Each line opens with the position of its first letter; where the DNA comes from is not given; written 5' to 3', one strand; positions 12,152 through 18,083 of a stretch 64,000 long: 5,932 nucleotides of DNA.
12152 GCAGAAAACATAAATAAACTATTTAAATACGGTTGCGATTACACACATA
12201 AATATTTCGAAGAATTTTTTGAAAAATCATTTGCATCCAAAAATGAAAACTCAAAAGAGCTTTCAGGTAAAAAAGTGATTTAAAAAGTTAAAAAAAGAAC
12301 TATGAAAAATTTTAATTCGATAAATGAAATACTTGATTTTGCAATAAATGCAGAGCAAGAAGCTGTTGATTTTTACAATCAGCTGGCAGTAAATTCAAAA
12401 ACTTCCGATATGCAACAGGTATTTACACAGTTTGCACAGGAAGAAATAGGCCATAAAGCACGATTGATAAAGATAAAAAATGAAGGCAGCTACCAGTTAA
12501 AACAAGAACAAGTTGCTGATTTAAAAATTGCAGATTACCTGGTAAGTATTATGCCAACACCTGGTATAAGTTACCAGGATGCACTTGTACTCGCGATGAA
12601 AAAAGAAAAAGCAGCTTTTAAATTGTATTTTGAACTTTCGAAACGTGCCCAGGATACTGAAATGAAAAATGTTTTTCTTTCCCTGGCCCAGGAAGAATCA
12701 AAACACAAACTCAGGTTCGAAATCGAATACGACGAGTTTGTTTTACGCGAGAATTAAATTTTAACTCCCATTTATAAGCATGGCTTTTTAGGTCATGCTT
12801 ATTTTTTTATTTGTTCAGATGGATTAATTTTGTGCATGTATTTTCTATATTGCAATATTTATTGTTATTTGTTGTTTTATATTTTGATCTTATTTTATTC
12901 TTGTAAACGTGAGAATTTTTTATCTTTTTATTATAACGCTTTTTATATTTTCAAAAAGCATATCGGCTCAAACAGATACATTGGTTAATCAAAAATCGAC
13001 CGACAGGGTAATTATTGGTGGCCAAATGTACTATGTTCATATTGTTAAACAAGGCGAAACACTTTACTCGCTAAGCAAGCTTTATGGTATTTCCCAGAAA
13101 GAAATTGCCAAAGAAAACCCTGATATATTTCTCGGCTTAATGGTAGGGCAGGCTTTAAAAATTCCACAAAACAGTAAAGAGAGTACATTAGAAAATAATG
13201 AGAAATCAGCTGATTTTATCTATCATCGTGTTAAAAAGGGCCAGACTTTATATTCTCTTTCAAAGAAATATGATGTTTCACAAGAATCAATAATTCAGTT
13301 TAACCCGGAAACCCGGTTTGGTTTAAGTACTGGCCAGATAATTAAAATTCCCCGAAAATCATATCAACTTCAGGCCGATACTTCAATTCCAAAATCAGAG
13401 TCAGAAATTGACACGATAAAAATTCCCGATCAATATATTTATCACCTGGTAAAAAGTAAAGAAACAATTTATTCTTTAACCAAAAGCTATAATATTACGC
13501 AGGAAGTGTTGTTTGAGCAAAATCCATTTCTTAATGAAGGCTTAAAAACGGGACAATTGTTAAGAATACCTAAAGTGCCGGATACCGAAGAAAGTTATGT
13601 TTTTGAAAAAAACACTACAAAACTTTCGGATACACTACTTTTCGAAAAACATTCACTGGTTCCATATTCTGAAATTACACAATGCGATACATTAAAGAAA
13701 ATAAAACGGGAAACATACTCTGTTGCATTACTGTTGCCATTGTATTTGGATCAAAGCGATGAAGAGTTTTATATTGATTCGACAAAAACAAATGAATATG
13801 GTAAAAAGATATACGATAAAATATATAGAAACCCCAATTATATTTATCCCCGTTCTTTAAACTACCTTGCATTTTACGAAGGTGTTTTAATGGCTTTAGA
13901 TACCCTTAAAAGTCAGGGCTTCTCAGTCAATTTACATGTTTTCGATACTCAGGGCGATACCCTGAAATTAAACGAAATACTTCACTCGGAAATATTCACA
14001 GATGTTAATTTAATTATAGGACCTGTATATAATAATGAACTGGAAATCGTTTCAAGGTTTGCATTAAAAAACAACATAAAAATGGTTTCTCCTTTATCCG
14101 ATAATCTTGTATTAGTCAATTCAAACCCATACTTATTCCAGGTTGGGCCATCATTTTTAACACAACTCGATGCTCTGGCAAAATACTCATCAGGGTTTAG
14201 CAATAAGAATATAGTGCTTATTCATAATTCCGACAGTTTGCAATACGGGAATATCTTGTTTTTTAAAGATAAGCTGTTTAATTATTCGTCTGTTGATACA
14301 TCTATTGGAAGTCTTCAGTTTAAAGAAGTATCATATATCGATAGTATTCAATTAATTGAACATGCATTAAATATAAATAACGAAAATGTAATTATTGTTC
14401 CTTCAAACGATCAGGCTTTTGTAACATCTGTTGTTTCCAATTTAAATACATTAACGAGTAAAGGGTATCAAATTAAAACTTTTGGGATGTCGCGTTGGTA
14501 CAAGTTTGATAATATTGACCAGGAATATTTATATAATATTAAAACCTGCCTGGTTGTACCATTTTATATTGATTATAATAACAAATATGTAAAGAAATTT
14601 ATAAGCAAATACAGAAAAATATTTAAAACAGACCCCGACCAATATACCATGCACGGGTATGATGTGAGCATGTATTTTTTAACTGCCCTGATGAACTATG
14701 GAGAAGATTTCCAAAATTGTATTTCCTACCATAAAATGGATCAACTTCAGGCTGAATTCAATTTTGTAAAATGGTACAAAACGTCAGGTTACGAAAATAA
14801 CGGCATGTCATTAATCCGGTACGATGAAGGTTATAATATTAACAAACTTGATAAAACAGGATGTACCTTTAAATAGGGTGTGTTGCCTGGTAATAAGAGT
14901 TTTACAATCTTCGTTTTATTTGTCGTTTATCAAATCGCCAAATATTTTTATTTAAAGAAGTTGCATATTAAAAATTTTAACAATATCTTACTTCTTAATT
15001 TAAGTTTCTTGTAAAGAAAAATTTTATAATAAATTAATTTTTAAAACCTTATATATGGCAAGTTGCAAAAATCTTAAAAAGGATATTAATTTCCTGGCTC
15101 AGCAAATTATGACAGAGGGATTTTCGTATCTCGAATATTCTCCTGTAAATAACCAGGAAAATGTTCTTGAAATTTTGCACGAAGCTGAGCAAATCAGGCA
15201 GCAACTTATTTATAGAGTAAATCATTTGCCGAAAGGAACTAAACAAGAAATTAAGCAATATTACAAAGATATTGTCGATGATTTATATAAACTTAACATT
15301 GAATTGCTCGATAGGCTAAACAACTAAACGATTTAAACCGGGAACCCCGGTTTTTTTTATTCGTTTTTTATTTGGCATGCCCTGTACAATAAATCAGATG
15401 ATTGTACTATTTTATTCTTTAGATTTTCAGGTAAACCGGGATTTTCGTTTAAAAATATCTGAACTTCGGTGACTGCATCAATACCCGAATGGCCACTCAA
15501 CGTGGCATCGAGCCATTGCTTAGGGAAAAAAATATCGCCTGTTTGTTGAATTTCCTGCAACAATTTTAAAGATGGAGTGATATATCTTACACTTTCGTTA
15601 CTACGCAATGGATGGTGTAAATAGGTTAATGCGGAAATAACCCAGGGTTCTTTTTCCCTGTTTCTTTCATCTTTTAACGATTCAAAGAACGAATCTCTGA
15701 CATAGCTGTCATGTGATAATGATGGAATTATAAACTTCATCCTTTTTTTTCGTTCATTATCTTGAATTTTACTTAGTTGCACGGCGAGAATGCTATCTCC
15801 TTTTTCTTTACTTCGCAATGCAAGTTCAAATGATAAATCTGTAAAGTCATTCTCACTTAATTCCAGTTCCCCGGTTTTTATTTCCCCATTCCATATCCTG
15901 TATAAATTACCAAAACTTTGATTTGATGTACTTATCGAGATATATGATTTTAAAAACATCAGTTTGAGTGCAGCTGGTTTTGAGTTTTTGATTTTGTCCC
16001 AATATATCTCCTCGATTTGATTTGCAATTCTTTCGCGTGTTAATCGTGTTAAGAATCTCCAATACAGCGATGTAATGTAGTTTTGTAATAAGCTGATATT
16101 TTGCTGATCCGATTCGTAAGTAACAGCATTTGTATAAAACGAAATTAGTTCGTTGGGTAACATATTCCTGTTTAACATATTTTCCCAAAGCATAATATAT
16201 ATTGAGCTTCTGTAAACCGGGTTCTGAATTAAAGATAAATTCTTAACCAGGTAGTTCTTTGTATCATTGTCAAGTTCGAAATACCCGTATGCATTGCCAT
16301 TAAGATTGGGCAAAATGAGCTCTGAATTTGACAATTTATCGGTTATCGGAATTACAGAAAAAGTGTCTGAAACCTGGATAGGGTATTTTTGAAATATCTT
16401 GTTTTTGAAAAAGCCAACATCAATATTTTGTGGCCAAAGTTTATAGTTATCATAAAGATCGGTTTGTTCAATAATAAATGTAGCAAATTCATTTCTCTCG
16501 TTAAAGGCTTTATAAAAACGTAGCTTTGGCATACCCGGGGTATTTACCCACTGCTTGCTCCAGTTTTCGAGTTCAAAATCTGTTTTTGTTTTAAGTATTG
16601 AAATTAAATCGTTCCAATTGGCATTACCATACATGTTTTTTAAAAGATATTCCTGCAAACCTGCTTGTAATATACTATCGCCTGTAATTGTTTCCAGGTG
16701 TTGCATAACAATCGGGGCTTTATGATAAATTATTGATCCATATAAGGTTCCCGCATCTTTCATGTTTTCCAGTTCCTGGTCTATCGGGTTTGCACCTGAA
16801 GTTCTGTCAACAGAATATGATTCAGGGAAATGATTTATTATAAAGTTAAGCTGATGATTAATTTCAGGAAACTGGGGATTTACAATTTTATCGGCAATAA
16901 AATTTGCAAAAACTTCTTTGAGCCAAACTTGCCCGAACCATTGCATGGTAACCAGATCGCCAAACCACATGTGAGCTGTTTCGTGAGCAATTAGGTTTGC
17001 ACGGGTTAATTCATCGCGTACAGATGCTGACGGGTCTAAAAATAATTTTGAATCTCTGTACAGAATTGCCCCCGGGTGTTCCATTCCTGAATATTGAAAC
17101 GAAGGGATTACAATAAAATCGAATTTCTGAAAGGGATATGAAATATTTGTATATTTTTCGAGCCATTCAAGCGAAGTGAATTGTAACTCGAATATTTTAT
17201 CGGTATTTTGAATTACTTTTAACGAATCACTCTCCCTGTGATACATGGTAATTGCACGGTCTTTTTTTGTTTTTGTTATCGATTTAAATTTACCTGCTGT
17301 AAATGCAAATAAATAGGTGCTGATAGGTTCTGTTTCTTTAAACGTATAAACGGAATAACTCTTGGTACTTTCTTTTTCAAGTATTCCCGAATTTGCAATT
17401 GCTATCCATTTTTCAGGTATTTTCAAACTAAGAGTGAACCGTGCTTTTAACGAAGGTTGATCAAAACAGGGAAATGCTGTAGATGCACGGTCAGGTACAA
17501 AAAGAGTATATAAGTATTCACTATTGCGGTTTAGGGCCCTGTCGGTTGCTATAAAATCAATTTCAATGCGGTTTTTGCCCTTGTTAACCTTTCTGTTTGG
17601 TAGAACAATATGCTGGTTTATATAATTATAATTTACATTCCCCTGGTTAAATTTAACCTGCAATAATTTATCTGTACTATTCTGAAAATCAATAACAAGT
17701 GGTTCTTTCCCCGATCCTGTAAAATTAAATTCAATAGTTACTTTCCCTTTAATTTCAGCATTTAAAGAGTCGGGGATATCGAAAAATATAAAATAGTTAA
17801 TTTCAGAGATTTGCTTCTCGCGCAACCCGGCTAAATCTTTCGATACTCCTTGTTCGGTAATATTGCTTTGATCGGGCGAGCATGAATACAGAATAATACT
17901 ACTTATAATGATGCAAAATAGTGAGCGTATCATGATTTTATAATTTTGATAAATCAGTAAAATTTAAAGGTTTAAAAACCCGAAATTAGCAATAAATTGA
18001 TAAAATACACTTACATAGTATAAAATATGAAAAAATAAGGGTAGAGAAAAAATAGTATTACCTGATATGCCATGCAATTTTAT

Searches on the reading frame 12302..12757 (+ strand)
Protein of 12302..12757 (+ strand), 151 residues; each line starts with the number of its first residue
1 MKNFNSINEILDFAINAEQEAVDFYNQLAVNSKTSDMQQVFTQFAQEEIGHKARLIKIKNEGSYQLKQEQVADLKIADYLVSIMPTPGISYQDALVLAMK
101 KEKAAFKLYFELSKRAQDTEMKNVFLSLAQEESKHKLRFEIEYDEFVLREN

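Call 9: search_protein_families(library=pfam, proteins=[window:12302-12757:+], max_evalue=0.0001)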
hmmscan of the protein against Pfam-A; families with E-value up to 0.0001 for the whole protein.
window:12302-12757:+ (151 aa): 3 families
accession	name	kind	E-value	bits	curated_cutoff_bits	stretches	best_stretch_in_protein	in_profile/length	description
PF02915.23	Rubrerythrin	-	1e-14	55.5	22.8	2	9-67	1-61/137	Rubrerythrin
PF13668.12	Ferritin_2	-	8.6e-07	29.6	24.7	1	9-136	4-129/138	Ferritin-like domain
PF22277.2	EncFtn-like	-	1.3e-06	28.5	27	0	15-55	23-63/85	EncFtn-like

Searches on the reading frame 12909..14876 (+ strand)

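Call 9: search_protein_families(library=pfam, proteins=[window:12909-14876:+], max_evalue=0.0001)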
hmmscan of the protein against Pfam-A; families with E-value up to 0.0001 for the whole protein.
window:12909-14876:+ (655 aa): 3 families
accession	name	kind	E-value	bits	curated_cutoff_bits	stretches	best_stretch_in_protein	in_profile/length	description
PF01476.26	LysM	-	7.1e-24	83.9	20.9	2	106-148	1-43/43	LysM domain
PF01094.35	ANF_receptor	-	7.9e-11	42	25.4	1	325-598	5-294/353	Receptor family ligand binding region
PF13458.12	Peripla_BP_6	-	1.5e-09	38.5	31.7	0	548-598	245-297/343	Periplasmic binding protein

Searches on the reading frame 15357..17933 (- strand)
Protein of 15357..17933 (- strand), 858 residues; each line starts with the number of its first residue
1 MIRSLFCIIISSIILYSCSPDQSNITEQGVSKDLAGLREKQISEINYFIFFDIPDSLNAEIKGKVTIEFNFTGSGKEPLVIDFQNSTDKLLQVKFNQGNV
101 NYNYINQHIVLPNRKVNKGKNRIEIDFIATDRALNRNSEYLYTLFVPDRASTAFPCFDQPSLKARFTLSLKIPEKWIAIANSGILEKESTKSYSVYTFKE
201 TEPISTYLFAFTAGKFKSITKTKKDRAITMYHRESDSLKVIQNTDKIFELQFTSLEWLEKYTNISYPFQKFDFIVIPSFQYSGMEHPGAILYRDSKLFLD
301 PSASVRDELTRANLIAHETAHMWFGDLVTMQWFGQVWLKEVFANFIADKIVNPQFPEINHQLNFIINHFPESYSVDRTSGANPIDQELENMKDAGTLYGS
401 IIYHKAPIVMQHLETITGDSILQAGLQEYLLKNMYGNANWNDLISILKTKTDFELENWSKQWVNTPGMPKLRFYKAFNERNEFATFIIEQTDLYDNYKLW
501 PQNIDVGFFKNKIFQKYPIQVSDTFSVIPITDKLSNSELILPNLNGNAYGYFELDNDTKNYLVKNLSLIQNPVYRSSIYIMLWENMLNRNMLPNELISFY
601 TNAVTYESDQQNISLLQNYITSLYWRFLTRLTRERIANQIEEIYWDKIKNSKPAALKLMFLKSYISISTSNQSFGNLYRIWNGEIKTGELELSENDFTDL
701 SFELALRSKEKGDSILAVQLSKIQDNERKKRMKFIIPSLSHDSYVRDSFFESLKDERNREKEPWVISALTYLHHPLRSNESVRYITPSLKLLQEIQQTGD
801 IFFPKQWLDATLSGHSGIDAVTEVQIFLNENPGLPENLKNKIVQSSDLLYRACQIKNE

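Call 9: search_protein_families(library=pfam, proteins=[window:15357-17933:-], max_evalue=0.0001)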
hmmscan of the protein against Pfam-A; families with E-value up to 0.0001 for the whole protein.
window:15357-17933:- (858 aa): 2 families
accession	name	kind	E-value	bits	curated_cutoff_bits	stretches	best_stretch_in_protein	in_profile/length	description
PF01433.26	Peptidase_M1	-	3.8e-52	177.5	27.7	1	249-462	4-218/218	Peptidase family M1 domain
PF17900.6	Peptidase_M1_N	-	2.3e-17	64.1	25.8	1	55-208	13-186/186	Peptidase M1 N-terminal domain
